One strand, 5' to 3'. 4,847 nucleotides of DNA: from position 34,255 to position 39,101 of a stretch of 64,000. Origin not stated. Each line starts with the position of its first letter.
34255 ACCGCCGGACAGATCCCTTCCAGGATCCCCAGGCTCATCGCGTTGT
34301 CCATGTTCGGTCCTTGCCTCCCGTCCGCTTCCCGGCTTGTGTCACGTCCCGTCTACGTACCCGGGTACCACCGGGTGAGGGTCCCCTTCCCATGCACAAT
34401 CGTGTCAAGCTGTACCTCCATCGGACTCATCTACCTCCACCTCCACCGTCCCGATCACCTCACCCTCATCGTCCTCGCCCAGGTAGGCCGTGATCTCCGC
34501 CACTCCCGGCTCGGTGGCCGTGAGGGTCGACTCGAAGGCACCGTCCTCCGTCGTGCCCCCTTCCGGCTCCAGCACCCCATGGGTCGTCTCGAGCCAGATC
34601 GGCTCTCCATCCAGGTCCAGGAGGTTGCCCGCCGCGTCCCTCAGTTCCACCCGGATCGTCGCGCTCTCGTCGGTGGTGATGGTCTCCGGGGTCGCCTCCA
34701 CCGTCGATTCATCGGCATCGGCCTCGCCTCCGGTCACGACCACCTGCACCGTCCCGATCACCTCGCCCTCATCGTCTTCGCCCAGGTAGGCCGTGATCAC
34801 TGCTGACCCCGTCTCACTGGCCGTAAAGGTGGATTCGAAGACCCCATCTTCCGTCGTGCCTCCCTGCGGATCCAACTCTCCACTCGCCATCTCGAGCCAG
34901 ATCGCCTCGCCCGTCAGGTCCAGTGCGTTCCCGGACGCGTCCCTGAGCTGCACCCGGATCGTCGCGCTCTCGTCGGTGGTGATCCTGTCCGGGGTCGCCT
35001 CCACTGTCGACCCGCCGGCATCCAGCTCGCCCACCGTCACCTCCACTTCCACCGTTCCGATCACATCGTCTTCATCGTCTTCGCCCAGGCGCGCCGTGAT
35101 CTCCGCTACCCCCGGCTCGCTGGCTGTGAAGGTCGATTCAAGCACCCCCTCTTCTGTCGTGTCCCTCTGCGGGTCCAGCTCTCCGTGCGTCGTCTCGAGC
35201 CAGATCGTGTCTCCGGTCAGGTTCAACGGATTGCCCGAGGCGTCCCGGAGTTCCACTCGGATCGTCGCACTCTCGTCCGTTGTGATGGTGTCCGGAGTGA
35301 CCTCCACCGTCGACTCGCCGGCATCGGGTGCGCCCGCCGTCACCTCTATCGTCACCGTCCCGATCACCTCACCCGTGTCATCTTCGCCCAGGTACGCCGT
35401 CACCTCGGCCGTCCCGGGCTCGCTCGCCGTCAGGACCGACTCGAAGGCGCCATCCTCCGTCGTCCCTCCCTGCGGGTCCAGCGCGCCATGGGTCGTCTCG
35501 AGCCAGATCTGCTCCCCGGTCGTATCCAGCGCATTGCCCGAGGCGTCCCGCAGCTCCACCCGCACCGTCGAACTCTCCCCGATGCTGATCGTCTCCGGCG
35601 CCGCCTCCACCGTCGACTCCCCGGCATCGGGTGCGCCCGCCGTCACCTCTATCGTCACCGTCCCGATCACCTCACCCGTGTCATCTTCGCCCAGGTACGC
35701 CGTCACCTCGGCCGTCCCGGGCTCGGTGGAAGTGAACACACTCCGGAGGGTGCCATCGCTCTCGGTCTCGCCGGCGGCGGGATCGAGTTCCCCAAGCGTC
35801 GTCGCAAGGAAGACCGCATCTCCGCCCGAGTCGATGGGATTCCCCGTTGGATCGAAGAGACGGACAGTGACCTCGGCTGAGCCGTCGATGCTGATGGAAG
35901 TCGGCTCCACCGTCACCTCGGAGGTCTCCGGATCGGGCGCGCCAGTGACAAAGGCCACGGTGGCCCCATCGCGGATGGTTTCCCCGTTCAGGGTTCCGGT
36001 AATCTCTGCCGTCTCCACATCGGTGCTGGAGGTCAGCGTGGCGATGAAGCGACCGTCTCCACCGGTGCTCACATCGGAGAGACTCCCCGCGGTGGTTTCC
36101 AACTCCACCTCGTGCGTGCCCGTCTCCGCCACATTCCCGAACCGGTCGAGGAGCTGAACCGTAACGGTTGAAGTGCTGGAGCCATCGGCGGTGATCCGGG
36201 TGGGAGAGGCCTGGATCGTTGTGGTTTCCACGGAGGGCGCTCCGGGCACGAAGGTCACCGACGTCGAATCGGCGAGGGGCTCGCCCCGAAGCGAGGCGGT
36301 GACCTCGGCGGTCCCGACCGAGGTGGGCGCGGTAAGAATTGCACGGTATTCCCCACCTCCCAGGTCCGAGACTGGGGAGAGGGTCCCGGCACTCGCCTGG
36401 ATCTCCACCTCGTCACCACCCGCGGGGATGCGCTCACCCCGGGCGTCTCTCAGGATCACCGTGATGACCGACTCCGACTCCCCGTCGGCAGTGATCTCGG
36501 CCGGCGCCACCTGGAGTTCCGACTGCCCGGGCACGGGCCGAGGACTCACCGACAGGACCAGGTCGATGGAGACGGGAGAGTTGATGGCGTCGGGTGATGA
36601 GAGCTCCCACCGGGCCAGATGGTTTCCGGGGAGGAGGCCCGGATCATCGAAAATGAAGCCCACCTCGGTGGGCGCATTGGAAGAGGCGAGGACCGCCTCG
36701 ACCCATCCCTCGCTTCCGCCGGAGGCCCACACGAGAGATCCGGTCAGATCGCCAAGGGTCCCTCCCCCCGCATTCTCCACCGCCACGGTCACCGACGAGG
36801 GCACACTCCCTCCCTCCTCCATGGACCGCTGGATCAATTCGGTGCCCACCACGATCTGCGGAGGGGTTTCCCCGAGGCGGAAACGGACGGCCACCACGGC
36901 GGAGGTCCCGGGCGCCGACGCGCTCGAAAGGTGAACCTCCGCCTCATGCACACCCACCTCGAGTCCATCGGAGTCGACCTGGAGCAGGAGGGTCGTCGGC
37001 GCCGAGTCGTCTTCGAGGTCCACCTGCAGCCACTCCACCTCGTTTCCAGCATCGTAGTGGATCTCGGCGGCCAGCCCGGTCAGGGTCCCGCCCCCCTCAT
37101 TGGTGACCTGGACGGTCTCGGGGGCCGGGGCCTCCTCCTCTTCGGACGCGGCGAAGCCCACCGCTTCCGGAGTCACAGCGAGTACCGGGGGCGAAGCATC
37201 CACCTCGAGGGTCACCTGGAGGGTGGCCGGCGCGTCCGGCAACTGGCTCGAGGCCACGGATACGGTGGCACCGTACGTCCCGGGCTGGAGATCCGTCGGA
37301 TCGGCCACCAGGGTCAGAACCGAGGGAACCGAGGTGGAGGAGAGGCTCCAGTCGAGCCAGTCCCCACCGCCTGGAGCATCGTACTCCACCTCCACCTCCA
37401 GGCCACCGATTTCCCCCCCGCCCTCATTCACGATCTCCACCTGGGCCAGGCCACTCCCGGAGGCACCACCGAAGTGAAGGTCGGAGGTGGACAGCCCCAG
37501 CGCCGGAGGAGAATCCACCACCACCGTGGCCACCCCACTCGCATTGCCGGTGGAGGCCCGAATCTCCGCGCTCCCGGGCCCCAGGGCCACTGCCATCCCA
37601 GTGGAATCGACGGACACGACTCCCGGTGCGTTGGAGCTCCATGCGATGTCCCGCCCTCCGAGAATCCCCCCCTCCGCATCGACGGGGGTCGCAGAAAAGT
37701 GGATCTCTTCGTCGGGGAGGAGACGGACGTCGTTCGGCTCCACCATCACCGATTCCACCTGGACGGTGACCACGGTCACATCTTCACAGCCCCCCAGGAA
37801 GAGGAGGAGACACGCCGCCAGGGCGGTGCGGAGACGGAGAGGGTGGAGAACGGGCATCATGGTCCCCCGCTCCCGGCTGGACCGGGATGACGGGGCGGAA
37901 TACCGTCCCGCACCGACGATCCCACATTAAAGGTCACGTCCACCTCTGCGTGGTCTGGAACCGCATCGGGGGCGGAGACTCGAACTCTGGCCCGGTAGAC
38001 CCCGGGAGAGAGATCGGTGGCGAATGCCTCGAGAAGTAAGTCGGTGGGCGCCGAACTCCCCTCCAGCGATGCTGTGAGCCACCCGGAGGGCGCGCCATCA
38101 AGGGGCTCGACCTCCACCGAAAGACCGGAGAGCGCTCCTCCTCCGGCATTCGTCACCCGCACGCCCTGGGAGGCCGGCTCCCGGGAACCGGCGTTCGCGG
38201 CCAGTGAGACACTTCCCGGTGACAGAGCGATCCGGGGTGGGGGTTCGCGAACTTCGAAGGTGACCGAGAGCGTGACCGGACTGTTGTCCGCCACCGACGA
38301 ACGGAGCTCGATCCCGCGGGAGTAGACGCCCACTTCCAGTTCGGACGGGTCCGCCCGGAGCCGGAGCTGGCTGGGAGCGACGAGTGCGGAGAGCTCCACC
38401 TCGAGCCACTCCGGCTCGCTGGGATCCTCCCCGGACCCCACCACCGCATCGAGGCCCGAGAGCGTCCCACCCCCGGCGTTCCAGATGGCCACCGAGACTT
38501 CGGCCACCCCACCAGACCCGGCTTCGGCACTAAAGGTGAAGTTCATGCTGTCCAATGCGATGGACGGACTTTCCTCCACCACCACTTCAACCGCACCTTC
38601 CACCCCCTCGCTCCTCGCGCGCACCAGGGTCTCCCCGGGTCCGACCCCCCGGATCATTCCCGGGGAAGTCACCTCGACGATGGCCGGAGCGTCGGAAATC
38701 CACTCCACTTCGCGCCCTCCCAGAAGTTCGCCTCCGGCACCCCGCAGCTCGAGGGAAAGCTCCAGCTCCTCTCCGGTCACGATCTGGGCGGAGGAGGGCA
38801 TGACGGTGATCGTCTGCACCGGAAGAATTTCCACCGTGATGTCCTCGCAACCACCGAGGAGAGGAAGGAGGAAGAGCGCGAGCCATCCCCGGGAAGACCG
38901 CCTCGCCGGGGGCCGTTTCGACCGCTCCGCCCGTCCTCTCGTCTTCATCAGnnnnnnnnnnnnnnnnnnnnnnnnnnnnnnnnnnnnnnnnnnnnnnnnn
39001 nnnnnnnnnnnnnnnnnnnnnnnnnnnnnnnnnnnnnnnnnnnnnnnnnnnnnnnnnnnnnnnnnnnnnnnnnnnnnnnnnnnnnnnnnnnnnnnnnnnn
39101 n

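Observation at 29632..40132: Five-gene, translationally coupled cassette linking giant Ig-repeat surface lipoproteins to a transmembrane FHA-PP2C phosphatase and an RCC1-propeller Ser/Thr kinase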

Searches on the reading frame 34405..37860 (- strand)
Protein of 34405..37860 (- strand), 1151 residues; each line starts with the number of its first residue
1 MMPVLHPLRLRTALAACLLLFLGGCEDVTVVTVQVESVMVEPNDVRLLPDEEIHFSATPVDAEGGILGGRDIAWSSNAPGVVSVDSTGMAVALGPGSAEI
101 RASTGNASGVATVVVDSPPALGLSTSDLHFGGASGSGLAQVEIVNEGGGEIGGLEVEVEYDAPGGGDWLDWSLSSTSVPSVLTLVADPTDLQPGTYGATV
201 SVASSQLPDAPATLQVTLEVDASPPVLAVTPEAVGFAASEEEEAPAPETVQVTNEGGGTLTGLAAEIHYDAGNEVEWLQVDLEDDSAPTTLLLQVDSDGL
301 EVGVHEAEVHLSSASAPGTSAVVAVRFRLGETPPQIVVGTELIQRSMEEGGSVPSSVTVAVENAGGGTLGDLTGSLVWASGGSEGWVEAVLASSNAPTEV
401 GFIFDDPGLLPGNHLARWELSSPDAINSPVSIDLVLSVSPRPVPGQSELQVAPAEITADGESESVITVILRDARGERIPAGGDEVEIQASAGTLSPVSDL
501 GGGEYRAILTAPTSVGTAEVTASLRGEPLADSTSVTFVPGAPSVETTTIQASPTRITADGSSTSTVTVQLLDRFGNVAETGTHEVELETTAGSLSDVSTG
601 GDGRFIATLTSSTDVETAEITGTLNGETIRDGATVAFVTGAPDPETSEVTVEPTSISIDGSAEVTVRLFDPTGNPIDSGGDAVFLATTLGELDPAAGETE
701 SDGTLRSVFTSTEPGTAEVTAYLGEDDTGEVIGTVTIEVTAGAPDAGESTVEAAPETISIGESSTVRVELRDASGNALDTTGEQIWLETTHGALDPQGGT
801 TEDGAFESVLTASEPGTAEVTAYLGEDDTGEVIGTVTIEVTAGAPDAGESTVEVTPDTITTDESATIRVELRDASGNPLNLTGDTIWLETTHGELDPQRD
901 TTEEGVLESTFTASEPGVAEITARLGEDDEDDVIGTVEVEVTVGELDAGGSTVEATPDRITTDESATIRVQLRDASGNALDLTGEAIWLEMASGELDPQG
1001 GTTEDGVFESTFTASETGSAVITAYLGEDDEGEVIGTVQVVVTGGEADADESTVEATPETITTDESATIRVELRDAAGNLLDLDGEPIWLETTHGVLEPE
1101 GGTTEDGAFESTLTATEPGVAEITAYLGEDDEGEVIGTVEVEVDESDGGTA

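Call 4: search_protein_families(library=pfam, proteins=[window:34405-37860:-], max_evalue=0.01)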
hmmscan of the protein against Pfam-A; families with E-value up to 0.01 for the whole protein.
window:34405-37860:- (1151 aa): 8 families
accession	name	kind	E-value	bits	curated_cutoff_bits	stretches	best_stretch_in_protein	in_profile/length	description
PF09134.16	Invasin_D3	-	2.5e-101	333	33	7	444-540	2-98/98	Invasin, domain 3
PF02369.22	Big_1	-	8.2e-52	173.7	34.9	7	647-729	2-85/93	Bacterial Ig-like domain (group 1)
PF00630.25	Filamin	-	1.3e-18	68.1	26.9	0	462-532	21-90/93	Filamin/ABP280 repeat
PF18565.7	Glyco_hydro2_C5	-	5.1e-10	39.6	32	1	549-594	3-49/103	Glycoside hydrolase family 2 C-terminal domain 5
PF12399.14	BCA_ABC_TP_C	-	0.00035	20.5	25.5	0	1020-1030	16-26/27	Branched-chain amino acid ATP-binding cassette transporter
PF02368.24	Big_2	-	0.00061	20.1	22.8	1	35-114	2-78/79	Bacterial Ig-like domain (group 2)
PF24716.1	WapI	-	0.0014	19.2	27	0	1043-1146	31-121/138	Immunity protein WapI-like family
PF25354.1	Ig_NUP210_16th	-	0.0034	17.3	27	0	73-100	31-59/72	NUP210-like, Ig-like domain 16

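Call 31: search_protein_families(library=ncbifam, proteins=[window:34405-37860:-], max_evalue=0.01)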
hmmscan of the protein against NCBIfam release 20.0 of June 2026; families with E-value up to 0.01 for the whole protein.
window:34405-37860:- (1151 aa): 3 families
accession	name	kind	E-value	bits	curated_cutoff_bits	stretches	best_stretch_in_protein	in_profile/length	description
NF053514.2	JUQZ_fam_ocin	equivalog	4.1e-07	30.2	40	0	80-115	69-106/107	BLB8/JUQZ-1 family protein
NF041463.1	GalB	equivalog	0.0024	15.8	900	0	516-599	745-825/869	beta-galactosidase GalB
NF033627.3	intimin_all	equivalog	0.003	15.4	1400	0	514-616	635-729/939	intimin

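Call 32: search_protein_families(library=padloc, proteins=[window:34405-37860:-], max_evalue=0.001)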
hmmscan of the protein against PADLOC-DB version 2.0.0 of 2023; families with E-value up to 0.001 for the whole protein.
window:34405-37860:- (1151 aa): 0 families

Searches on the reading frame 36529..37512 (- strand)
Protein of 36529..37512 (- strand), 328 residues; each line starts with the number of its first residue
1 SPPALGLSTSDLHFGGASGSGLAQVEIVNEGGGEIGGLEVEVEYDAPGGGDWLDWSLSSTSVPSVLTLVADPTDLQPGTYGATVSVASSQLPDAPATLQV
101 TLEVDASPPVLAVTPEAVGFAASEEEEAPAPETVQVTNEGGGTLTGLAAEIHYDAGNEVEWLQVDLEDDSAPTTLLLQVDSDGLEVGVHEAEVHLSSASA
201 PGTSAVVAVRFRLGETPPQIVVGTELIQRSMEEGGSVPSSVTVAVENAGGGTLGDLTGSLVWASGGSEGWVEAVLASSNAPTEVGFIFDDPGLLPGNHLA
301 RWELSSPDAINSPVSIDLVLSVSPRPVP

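Call 55: search_protein_families(library=pfam, proteins=[window:36529-37512:-], max_evalue=10)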
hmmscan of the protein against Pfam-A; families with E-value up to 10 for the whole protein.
seq(328 aa): 2 families
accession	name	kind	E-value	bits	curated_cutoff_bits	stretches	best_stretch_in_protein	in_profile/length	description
PF21223.3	TPPII_Ig-like-1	-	0.088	13.6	27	1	174-195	77-98/117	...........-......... II, first Ig-like domain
PF19190.6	BACON_2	-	0.13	12.6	25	1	41-90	32-85/94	Viral BACON domain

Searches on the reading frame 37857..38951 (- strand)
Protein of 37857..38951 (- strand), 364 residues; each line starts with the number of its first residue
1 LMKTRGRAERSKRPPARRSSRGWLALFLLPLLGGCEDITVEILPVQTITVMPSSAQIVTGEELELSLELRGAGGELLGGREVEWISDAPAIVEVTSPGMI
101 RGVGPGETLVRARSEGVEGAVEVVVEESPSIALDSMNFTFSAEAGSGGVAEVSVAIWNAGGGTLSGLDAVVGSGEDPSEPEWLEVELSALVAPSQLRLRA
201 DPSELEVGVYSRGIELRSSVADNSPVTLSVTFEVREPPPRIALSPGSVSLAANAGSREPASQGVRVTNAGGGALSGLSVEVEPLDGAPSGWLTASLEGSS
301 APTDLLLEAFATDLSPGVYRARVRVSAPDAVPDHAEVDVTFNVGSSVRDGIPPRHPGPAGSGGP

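Call 4: search_protein_families(library=pfam, proteins=[window:37857-38951:-], max_evalue=0.01)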
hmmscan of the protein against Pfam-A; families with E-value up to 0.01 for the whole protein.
window:37857-38951:- (364 aa): 1 family
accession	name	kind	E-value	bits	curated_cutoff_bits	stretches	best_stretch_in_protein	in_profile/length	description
PF02368.24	Big_2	-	4.6e-05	23.7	22.8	1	44-124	1-78/79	Bacterial Ig-like domain (group 2)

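Call 31: search_protein_families(library=ncbifam, proteins=[window:37857-38948:-], max_evalue=0.01)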
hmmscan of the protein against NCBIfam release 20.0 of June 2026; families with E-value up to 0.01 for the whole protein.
window:37857-38948:- (363 aa): 0 families

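Call 32: search_protein_families(library=padloc, proteins=[window:37857-38948:-], max_evalue=0.001)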
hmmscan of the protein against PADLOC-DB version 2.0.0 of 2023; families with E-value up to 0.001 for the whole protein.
window:37857-38948:- (363 aa): 0 families

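Call 44: search_solved_structures(query=window:37857-38948:-, max_evalue=1)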
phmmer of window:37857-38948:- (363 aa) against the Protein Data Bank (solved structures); distinct sequences matched with E-value up to 1: 2.
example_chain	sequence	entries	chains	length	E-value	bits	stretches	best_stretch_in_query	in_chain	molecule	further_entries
7quz_AAA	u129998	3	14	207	0.0019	20.8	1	42-129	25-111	Beta-1,3-glucanase bglH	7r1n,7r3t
3cni_A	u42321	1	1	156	0.045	16.3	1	106-215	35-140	Putative ABC type-2 transporter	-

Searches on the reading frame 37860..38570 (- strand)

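Call 55: search_protein_families(library=pfam, proteins=[window:37860-38570:-], max_evalue=10)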
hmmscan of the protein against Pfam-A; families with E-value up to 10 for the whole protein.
seq(237 aa): 1 family
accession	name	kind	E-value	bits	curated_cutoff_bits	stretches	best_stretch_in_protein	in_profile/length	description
PF17656.6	ChapFlgA_N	-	0.18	12.6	27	1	101-143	18-62/77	FlgA N-terminal domain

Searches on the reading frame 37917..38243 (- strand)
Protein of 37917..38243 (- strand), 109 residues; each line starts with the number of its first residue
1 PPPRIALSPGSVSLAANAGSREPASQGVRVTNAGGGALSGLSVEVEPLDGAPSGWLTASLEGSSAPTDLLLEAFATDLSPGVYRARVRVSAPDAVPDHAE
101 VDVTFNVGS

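Call 87: predict_structure(alignment_id=A5)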
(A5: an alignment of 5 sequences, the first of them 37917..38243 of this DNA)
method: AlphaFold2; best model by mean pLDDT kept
length: 109 residues; sequences in the alignment: 5
mean_pLDDT: 96.2   pTM: 0.86
mean pLDDT of the five models: 96.2, 96.2, 96.0, 95.7, 95.1
residues with pLDDT >= 90: 107; 70-90: 2; 50-70: 0; < 50: 0
segments of 3 or more residues with pLDDT < 50: none
pLDDT, mean of each block of 10 residues (from residue 1): 95 96 97 95 96 95 98 96 98 96 97
secondary structure, 60 per line:
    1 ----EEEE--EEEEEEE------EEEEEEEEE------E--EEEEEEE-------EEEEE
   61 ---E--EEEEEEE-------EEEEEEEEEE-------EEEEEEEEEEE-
elements in order: E5-8 E11-17 E24-32 E42-48 E56-60 E67-73 E81-90 E98-108

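Call 89: fold_search(model_id=the predicted structure, library=pdb)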
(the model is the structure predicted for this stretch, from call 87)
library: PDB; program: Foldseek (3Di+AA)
matches with E <= 10: 1905; with E <= 0.001: 55
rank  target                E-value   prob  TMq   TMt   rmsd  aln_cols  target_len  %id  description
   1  7som_J                4.8e-06  1.00  0.69  0.13   4.5       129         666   20  Ciliary C2 central pair apparatus isolated from Chlamydomonas reinhardtii (released 2022-04-13)
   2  2bzd_A                1.3e-05  1.00  0.66  0.14   3.4       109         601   18  Galactose recognition by the carbohydrate-binding module of a bacterial sialidase. (released 2005-08-19)
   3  8jmw_A                4.4e-05  1.00  0.68  0.17   3.4       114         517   16  Fibril form of serine peptidase Vpr (released 2023-12-06)
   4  2bzd_C                6.1e-05  1.00  0.63  0.14   3.8       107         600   20  Galactose recognition by the carbohydrate-binding module of a bacterial sialidase. (released 2005-08-19)
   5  2ber                  9.4e-05  1.00  0.62  0.14   3.9       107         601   19  Y370G Active Site Mutant of the Sialidase from Micromonospora viridifaciens in complex with beta-Neu5Ac (sialic acid). (released 2005-04-04)
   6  1w8o_A                1.0e-04  1.00  0.63  0.14   4.0       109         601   17  Contribution of the Active Site Aspartic Acid to Catalysis in the Bacterial Neuraminidase from Micromonospora viridifa (released 2004-09-29)
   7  1wcq_A                1.1e-04  1.00  0.61  0.13   4.1       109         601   17  Mutagenesis of the Nucleophilic Tyrosine in a Bacterial Sialidase to Phenylalanine. (released 2005-10-12)
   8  5aea_A                1.1e-04  1.00  0.46  0.49   5.1       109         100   11  Crystal structure of human NCAM domain 1 (released 2016-04-13)
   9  1wcq_C                1.2e-04  1.00  0.65  0.14   3.6       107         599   20  Mutagenesis of the Nucleophilic Tyrosine in a Bacterial Sialidase to Phenylalanine. (released 2005-10-12)
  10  5l7v_B                1.9e-04  1.00  0.58  0.14   8.9       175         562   15  Crystal Structure of BvGH123 with bond transition state analog Galthiazoline. (released 2017-03-22)
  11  9fxb_C                2.4e-04  1.00  0.59  0.36   4.6       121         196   12  Cryo-EM structure of the type 1 pilus assembly platform as part of the FimI-bound chaperone-usher pilus complex (FimDH (released 2025-06-04)
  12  1epf_C                3.1e-04  1.00  0.46  0.31   5.2       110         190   12  CRYSTAL STRUCTURE OF THE TWO N-TERMINAL IMMUNOGLOBULIN DOMAINS OF THE NEURAL CELL ADHESION MOLECULE (NCAM) (released 2000-10-09)
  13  5fqg_A                3.3e-04  1.00  0.65  0.14   3.4       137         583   10  The details of glycolipid glycan hydrolysis by the structural analysis of a family 123 glycoside hydrolase from Clostr (released 2016-03-30)
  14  6c10                  3.3e-04  1.00  0.62  0.32   4.4       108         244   14  Crystal structure of mouse PCDH15 EC11-EL (released 2018-08-15)
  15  6bqm                  3.3e-04  1.00  0.60  0.18   4.1       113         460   11  Secreted serine protease VesC from Vibrio cholerae (released 2018-11-28)
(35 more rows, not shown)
